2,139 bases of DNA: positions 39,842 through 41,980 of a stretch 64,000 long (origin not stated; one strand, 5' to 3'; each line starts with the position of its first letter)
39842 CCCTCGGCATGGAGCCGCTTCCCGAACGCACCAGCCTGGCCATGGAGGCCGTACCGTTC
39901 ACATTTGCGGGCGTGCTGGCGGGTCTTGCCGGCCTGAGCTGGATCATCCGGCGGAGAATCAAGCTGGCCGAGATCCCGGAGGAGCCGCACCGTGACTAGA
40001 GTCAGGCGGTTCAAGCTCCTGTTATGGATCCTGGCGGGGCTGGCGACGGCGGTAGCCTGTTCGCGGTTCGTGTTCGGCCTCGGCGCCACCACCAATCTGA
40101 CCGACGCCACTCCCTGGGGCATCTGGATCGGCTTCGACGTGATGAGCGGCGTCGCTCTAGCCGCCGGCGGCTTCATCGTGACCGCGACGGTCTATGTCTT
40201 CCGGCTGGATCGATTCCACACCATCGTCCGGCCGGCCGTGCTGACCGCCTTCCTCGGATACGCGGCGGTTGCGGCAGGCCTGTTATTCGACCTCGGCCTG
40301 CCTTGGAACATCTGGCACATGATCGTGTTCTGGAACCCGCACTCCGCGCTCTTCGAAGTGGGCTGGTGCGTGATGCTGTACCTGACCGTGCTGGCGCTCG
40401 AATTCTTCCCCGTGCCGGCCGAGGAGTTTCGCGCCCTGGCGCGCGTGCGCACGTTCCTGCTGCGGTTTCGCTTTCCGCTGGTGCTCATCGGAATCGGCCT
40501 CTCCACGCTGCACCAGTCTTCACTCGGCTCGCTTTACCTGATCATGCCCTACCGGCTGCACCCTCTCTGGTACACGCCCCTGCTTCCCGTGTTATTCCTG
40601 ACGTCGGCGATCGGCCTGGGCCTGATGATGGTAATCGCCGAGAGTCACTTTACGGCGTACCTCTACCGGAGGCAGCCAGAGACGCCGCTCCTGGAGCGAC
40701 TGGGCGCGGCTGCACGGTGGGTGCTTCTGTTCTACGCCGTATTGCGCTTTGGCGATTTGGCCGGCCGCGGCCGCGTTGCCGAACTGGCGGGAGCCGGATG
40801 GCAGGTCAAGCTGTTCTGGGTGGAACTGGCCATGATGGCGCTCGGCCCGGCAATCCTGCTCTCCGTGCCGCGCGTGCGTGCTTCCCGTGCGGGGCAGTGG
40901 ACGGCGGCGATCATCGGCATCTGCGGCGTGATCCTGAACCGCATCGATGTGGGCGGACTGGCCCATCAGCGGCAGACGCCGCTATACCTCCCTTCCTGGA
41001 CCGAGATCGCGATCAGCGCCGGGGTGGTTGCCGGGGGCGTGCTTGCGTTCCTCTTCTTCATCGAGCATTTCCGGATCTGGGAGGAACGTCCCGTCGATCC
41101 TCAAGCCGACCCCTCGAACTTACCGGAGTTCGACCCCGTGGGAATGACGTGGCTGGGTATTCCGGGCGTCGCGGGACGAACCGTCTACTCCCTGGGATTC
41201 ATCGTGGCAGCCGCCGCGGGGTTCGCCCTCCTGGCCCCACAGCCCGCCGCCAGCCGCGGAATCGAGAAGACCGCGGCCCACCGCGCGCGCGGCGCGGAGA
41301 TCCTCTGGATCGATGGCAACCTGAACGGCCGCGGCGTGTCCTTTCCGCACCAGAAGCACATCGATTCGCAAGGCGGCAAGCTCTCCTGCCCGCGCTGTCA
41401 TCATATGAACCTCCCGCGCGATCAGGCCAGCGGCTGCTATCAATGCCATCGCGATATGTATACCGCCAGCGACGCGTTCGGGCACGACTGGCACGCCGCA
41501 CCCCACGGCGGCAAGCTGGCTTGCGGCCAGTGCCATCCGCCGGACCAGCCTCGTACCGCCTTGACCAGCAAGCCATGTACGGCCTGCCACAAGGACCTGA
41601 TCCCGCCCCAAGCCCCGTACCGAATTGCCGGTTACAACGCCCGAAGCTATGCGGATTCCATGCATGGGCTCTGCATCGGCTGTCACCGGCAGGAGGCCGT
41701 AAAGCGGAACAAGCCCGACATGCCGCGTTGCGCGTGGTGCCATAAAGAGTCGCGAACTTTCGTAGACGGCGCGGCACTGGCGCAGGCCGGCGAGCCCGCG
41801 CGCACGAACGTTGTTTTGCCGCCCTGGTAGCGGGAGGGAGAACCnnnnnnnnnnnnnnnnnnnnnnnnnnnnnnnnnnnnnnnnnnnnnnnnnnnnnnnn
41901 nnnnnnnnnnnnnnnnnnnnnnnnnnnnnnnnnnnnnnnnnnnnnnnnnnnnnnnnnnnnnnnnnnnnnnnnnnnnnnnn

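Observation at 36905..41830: Second DsrMKJOP/Hmc-like membrane redox complex hard-wired behind sat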

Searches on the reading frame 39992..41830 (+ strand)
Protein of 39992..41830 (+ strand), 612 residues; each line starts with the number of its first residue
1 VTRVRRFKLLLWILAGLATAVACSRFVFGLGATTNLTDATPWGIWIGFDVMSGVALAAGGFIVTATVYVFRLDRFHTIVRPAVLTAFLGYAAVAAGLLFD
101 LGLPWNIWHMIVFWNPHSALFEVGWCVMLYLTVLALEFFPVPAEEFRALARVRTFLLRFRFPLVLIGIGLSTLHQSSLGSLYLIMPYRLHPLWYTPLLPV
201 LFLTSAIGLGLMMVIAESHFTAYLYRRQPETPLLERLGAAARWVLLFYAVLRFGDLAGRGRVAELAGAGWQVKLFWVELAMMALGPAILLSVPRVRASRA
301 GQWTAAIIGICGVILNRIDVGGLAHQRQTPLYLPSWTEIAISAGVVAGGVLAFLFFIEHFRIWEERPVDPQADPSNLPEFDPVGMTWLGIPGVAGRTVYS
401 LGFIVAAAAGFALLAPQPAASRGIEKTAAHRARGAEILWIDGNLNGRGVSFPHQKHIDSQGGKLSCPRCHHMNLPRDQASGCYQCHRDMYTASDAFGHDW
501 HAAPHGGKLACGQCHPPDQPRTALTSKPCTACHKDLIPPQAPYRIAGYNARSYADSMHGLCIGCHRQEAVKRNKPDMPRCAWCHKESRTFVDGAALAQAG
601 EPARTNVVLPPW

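Call 3: search_protein_families(library=pfam, proteins=[window:39992-41830:+], max_evalue=0.01)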
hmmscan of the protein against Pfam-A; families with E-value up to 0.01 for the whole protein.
window:39992-41830:+ (612 aa): 4 families
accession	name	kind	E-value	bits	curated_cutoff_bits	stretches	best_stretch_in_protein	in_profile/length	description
PF03916.19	NrfD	-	5.2e-18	66.2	25.8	1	35-318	4-302/313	Polysulphide reductase, NrfD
PF02085.21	Cytochrom_CIII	-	1.8e-12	47.9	22.9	2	495-584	22-101/101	Class III cytochrome C family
PF14522.11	Cytochrome_C7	-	1.3e-07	31.7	24.8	2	478-534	12-67/67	Cytochrome c7 and related cytochrome c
PF14537.11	Cytochrom_c3_2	-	1.5e-06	29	25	1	463-534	6-79/79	Cytochrome c3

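Call 7: find_encoding_contigs(protein=window:39992-41830:+, flank=10000, max_places=6)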
Protein window:39992-41830:+ (612 aa): no gene with exactly this product is on record in the collection.

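Call 9: search_protein_families(library=ncbifam, proteins=[window:39992-41830:+], max_evalue=0.001)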
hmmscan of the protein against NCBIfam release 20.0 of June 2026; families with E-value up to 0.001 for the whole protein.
window:39992-41830:+ (612 aa): 6 families
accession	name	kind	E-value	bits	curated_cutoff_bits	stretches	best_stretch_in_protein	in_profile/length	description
NF045714.1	sulf_resp_HmcC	equivalog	1.7e-87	294.2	550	1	11-367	8-372/376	sulfate respiration complex protein HmcC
NF008133.1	PRK10881.1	equivalog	1.4e-81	274.9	450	1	9-362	17-373/377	Ni/Fe-hydrogenase cytochrome b subunit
NF041784.1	mnquin_red_QrcD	equivalog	7.8e-34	117.6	570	1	16-353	30-391/408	menaquinone reductase integral membrane subunit QrcD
NF045798.1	DsrP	equivalog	5.8e-08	32.5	350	1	10-355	18-335/346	sulfate reduction electron transfer complex DsrMKJOP subunit DsrP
TIGR03148.1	cyt_nit_nrfD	equivalog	6.4e-05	22.4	347.6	1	85-317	52-304/316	cytochrome c nitrite reductase subunit NrfD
NF045713.1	CxxCH_16_HmcA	equivalog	0.00018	20.3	400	0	508-587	174-255/541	sulfate respiration complex hexadecaheme cytochrome HmcA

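Call 11: find_homologous_proteins(query=window:39992-41830:+, max_evalue=1e-10)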
Query window:39992-41830:+ (612 aa): 7968 proteins with E <= 1e-10 among 8000 candidates; the best 120 are listed.
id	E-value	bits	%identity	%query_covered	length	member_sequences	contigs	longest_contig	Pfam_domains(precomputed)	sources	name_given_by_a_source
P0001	0.0e+0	1272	88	100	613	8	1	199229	PF03916.20,PF02085.22,PF14522.12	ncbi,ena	-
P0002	0.0e+0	1130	79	100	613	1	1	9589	PF14537.12,PF03916.20,PF02085.22,PF14522.12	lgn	-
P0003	0.0e+0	1099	77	100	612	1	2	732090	PF14537.12,PF03916.20,PF02085.22,PF14522.12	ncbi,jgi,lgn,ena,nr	ncbi:MAG TPA: Ni/Fe-hydrogenase cytochrome b subunit [Bryobacteraceae bacterium]|nr:Ni/Fe-hydrogenas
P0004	0.0e+0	1097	77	100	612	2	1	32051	PF14537.12,PF03916.20,PF02085.22,PF14522.12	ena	-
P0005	0.0e+0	1092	76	99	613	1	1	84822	PF03916.20,PF02085.22,PF14522.12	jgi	jgi:Ni/Fe-hydrogenase subunit HybB-like protein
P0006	1.6e-295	1000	70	100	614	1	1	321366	PF14537.12,PF03916.20,PF02085.22,PF14522.12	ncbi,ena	-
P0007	3.5e-291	985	69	100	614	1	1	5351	PF03916.20,PF02085.22,PF14522.12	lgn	-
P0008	7.8e-290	981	69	100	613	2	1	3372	PF14537.12,PF03916.20,PF02085.22,PF14522.12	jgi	jgi:Ni/Fe-hydrogenase subunit HybB-like protein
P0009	5.8e-289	978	68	96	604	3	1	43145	PF14537.12,PF03916.20,PF02085.22,PF14522.12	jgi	jgi:Ni/Fe-hydrogenase subunit HybB-like protein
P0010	3.3e-288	976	68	100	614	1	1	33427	PF03916.20,PF02085.22,PF14522.12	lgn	-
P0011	4.7e-288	975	69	98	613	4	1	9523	PF03916.20,PF02085.22,PF14522.12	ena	-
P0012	9.3e-288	974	68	100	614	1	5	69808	PF14537.12,PF03916.20,PF02085.22,PF14522.12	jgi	jgi:Ni/Fe-hydrogenase subunit HybB-like protein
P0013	2.2e-287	973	69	98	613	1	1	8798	PF03916.20,PF02085.22,PF14522.12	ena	-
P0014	7.2e-287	971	68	100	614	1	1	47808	PF03916.20,PF02085.22,PF14522.12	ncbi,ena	-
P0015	1.1e-286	971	67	100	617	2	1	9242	PF14537.12,PF03916.20,PF02085.22,PF14522.12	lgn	-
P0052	3.8e-280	949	67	98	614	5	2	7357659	PF14537.12,PF03916.20,PF02085.22,PF14522.12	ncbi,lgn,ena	-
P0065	4.7e-279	945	66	100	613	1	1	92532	PF14537.12,PF03916.20,PF02085.22,PF14522.12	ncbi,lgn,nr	ncbi:MAG: polysulfide reductase NrfD [Candidatus Sulfopaludibacter sp.]|nr:polysulfide reductase Nrf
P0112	1.2e-271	921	64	100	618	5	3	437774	PF03916.20,PF02085.22,PF14522.12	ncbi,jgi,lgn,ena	ncbi:MAG: NrfD/PsrC family molybdoenzyme membrane anchor subunit [Candidatus Korobacteraceae bacteri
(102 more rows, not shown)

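Call 12: find_encoding_contigs(protein=P0001, flank=10000, max_places=2)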
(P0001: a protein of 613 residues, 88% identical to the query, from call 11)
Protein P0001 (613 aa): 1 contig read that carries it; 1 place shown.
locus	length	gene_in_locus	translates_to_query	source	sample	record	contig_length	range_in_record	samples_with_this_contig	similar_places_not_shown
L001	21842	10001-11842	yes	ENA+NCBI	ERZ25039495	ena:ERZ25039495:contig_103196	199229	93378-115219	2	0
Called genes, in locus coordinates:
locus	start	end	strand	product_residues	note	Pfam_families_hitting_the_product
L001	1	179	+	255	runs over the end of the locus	PF09608:Alph_Pro_TM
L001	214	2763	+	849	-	PF01326:PPDK_N, PF00391:PEP-utilizers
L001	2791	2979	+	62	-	-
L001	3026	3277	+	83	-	-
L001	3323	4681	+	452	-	PF01656:CbiA, PF13500:AAA_26, PF07685:GATase_3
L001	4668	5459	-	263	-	PF00376:MerR (weak), PF12728:HTH_17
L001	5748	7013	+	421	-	PF14306:PUA_2, PF01747:ATP-sulfurylase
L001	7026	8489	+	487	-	PF13183:Fer4_8, PF13534:Fer4_17 (weak), PF02754:CCG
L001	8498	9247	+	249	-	-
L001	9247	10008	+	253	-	PF13484:Fer4_16 (faint), PF13237:Fer4_10 (weak), PF13247:Fer4_11, PF12838:Fer4_7, PF12797:Fer4_2 (weak), PF12837:Fer4_6 (weak), PF00037:Fer4 (weak), PF13187:Fer4_9 (weak)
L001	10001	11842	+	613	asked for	PF03916:NrfD, PF02085:Cytochrom_CIII (weak), PF14522:Cytochrome_C7 (faint), PF02085:Cytochrom_CIII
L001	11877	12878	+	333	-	PF13424:TPR_12 (weak)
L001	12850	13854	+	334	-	-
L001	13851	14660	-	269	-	PF13189:Cytidylate_kin2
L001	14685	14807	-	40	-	-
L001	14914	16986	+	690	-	PF01738:DLH (faint)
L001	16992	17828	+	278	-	PF04951:Peptidase_M55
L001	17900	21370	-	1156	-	PF13620:CarboxypepD_reg, PF13715:CarbopepD_reg_2 (faint), PF17210:SdrD_B (weak), PF25183:OMP_b-brl_4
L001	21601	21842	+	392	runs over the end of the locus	PF14690:Zn_ribbon_ISL3 (weak), PF13542:HTH_Tnp_ISL3 (weak), PF01610:DDE_Tnp_ISL3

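Call 13: find_encoding_contigs(protein=P0052, flank=10000, max_places=2)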
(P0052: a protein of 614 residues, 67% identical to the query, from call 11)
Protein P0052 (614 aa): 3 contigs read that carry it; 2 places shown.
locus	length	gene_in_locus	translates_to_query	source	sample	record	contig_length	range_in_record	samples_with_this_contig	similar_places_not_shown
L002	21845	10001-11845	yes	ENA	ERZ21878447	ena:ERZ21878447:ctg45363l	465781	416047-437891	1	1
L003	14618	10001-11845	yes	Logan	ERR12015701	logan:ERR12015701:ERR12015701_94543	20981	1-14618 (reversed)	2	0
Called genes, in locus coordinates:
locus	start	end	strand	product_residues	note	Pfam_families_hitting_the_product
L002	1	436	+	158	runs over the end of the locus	PF14361:RsbRD_N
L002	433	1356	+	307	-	PF02665:Nitrate_red_gam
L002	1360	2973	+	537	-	PF13187:Fer4_9 (faint), PF12838:Fer4_7 (faint), PF13183:Fer4_8, PF13534:Fer4_17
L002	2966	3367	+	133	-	-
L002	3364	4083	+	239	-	PF13183:Fer4_8 (faint), PF13247:Fer4_11, PF13187:Fer4_9 (weak), PF00037:Fer4 (weak), PF12837:Fer4_6 (weak), PF13237:Fer4_10 (weak), PF12838:Fer4_7 (weak), PF13187:Fer4_9, +1 more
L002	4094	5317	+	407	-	PF03916:NrfD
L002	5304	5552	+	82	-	-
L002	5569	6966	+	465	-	PF01656:CbiA, PF13500:AAA_26 (weak), PF07685:GATase_3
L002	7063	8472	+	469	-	PF13183:Fer4_8 (weak), PF13534:Fer4_17 (weak), PF02754:CCG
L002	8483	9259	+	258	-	-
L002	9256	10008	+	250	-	PF00037:Fer4 (faint), PF12797:Fer4_2 (faint), PF13237:Fer4_10 (faint), PF12838:Fer4_7 (faint), PF13247:Fer4_11, PF12837:Fer4_6 (weak), PF13187:Fer4_9 (weak)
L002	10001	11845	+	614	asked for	PF03916:NrfD, PF14522:Cytochrome_C7 (faint), PF14537:Cytochrom_c3_2 (faint), PF02085:Cytochrom_CIII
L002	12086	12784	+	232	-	PF00392:GntR, PF07729:FCD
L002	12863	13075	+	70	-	-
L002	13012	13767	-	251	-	PF04962:KduI, PF07883:Cupin_2 (faint)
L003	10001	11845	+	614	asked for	PF03916:NrfD, PF14522:Cytochrome_C7 (faint), PF14537:Cytochrom_c3_2 (faint), PF02085:Cytochrom_CIII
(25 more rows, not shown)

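Call 14: find_encoding_contigs(protein=P0112, flank=10000, max_places=2)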
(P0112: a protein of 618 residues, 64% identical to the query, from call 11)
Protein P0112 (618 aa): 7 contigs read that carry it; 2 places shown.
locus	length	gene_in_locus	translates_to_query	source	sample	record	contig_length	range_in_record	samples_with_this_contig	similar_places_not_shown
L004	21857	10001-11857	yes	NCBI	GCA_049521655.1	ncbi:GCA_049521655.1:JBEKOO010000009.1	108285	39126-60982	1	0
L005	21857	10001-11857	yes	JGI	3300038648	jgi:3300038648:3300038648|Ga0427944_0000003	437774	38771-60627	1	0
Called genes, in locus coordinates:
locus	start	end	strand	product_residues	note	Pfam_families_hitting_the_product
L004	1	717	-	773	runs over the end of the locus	PF01315:Ald_Xan_dh_C, PF02738:MoCoBD_1, PF20256:MoCoBD_2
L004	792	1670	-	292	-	PF00941:FAD_binding_5, PF03450:CO_deh_flav_C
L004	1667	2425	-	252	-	PF06240:COXG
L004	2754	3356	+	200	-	-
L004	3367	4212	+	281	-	PF03096:Ndr, PF00561:Abhydrolase_1, PF12146:Hydrolase_4, PF12697:Abhydrolase_6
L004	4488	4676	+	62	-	-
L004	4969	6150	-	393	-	PF00037:Fer4 (faint), PF12838:Fer4_7, PF13237:Fer4_10 (faint), PF13484:Fer4_16 (weak)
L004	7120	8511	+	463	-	PF13183:Fer4_8 (weak), PF13534:Fer4_17 (weak), PF02754:CCG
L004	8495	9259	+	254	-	PF02665:Nitrate_red_gam (faint)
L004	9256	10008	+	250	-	PF12837:Fer4_6 (faint), PF13187:Fer4_9 (weak), PF13237:Fer4_10 (weak), PF13247:Fer4_11, PF12838:Fer4_7 (weak), PF12797:Fer4_2 (weak), PF00037:Fer4 (weak), PF13187:Fer4_9 (weak), +2 more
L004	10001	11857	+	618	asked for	PF03916:NrfD, PF02085:Cytochrom_CIII (weak), PF14522:Cytochrome_C7 (weak), PF02085:Cytochrom_CIII (weak)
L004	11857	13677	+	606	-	PF00989:PAS (faint), PF08448:PAS_4, PF13188:PAS_8 (faint), PF13426:PAS_9 (faint), PF08448:PAS_4 (weak), PF02518:HATPase_c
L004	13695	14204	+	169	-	PF00072:Response_reg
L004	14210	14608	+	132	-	PF00072:Response_reg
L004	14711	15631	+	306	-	PF00581:Rhodanese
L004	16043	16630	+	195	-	PF04542:Sigma70_r2, PF08281:Sigma70_r4_2, PF04545:Sigma70_r4 (weak)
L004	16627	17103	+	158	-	-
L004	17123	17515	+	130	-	-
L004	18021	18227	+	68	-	PF00403:HMA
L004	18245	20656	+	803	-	PF00403:HMA, PF00122:E1-E2_ATPase, PF00702:Hydrolase, PF08282:Hydrolase_3 (faint)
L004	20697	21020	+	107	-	PF02583:Trns_repr_metal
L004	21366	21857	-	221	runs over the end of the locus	PF08901:DUF1847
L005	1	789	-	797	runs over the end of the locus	PF01315:Ald_Xan_dh_C, PF02738:MoCoBD_1, PF20256:MoCoBD_2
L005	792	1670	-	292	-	PF00941:FAD_binding_5, PF03450:CO_deh_flav_C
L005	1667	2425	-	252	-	PF06240:COXG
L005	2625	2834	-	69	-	-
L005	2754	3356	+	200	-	-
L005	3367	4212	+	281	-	PF03096:Ndr, PF00561:Abhydrolase_1, PF12146:Hydrolase_4, PF12697:Abhydrolase_6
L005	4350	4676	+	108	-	-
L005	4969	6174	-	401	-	PF00037:Fer4 (faint), PF12838:Fer4_7, PF13237:Fer4_10 (faint), PF13484:Fer4_16 (weak)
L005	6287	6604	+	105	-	-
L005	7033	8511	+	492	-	PF13183:Fer4_8 (weak), PF13534:Fer4_17 (weak), PF02754:CCG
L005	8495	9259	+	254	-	PF02665:Nitrate_red_gam (faint)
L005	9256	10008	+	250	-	PF12837:Fer4_6 (faint), PF13187:Fer4_9 (weak), PF13237:Fer4_10 (weak), PF13247:Fer4_11, PF12838:Fer4_7 (weak), PF12797:Fer4_2 (weak), PF00037:Fer4 (weak), PF13187:Fer4_9 (weak), +2 more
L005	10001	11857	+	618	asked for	PF03916:NrfD, PF02085:Cytochrom_CIII (weak), PF14522:Cytochrome_C7 (weak), PF02085:Cytochrom_CIII (weak)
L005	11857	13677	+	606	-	PF00989:PAS (faint), PF08448:PAS_4, PF13188:PAS_8 (faint), PF13426:PAS_9 (faint), PF08448:PAS_4 (weak), PF02518:HATPase_c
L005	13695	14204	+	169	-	PF00072:Response_reg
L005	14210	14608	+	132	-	PF00072:Response_reg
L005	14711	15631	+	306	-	PF00581:Rhodanese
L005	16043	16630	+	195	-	PF04542:Sigma70_r2, PF08281:Sigma70_r4_2, PF04545:Sigma70_r4 (weak)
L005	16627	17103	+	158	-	-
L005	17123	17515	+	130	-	-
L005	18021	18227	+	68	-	PF00403:HMA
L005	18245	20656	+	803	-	PF00403:HMA, PF00122:E1-E2_ATPase, PF00702:Hydrolase, PF08282:Hydrolase_3 (faint)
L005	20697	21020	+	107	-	PF02583:Trns_repr_metal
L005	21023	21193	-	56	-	-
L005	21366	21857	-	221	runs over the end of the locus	PF08901:DUF1847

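Call 24: find_related_loci(query=A1, collection=genome_contigs, flank=10000)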
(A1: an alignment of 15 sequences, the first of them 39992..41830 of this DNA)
Query A1 (612 aa) in genome_contigs; peptide patterns used: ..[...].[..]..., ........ (x = any residue, [..] = any of these).
600 stretches matched a pattern (row limit reached: there are more); 597 encode a relative of the query (tblastn E <= 1e-3); the best 80 are kept; 80 distinct loci.
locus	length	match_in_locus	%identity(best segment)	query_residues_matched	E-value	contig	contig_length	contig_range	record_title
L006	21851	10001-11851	62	1-611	0e+0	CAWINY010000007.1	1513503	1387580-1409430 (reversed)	MAG: uncultured Acidobacteriota bacterium isolate MFD01299.bin.1.190 genome assembly, contig: contig_6222, whole genome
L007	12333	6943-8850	64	1-611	0e+0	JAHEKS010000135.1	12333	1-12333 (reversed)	MAG: Acidobacteria bacterium isolate Ww59 NODE_11346_length_12333_cov_2.598919, whole genome shotgun sequence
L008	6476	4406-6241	64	1-610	0e+0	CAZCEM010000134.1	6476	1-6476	MAG TPA_asm: uncultured bacterium isolate SRP098346_co1_144 genome assembly, contig: NODE_17079_length_6476_cov_5.423766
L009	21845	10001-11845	61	1-597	0e+0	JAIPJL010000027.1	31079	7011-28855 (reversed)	MAG: bacterium isolate Tobar14m-G34 Tobar14m-C872, whole genome shotgun sequence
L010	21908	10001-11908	62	1-611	0e+0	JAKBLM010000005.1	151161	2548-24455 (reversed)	MAG: Acidobacteria bacterium isolate FK1.bin65 NODE_87_length_151161_cov_11.320140, whole genome shotgun sequence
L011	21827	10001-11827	62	4-611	0e+0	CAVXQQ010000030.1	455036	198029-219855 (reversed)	MAG: Bryobacterales bacterium isolate MFD01872.bin.2.86 genome assembly, contig: contig_99467, whole genome shotgun sequ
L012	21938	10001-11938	54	1-591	0e+0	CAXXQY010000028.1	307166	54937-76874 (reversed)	MAG: bacterium isolate 57a1b92f-bc4a-4fd6-9813-ca89f61bdd80 genome assembly, contig: contig_28, whole genome shotgun seq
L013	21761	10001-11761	58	1-585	0e+0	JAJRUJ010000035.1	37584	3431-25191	MAG: Candidatus Zixiibacteriota bacterium isolate Dive96_bin10.176 k141_1900017, whole genome shotgun sequence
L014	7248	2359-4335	52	1-611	0e+0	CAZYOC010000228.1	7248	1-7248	MAG TPA_asm: uncultured bacterium isolate SRP141376_co4_309 genome assembly, contig: NODE_16601_length_7248_cov_8.697623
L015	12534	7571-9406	56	1-611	0e+0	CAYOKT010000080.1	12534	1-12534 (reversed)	MAG TPA_asm: uncultured bacterium isolate SRP338002_co1_120 genome assembly, contig: NODE_4704_length_12534_cov_81.13879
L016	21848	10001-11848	54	1-610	0e+0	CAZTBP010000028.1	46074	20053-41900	MAG TPA_asm: uncultured Ignavibacteriales bacterium isolate binchicken_co17_316 genome assembly, contig: NODE_2376_lengt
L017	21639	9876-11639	55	1-589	0e+0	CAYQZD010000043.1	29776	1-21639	MAG TPA_asm: uncultured bacterium isolate SRP167671_co1_177 genome assembly, contig: NODE_1727_length_29776_cov_7.439050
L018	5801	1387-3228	51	1-610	0e+0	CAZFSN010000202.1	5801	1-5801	MAG TPA_asm: uncultured Ignavibacteria bacterium isolate binchicken_co129_624 genome assembly, contig: NODE_48277_length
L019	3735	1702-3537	53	1-610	0e+0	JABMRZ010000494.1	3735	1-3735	MAG: Candidatus Tariuqbacter arcticus isolate bin.685 k141_6334321, whole genome shotgun sequence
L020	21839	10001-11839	53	1-610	0e+0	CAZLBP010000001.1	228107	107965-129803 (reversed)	MAG TPA_asm: uncultured Ignavibacteriales bacterium isolate SRP141376_co3_222 genome assembly, contig: NODE_46_length_22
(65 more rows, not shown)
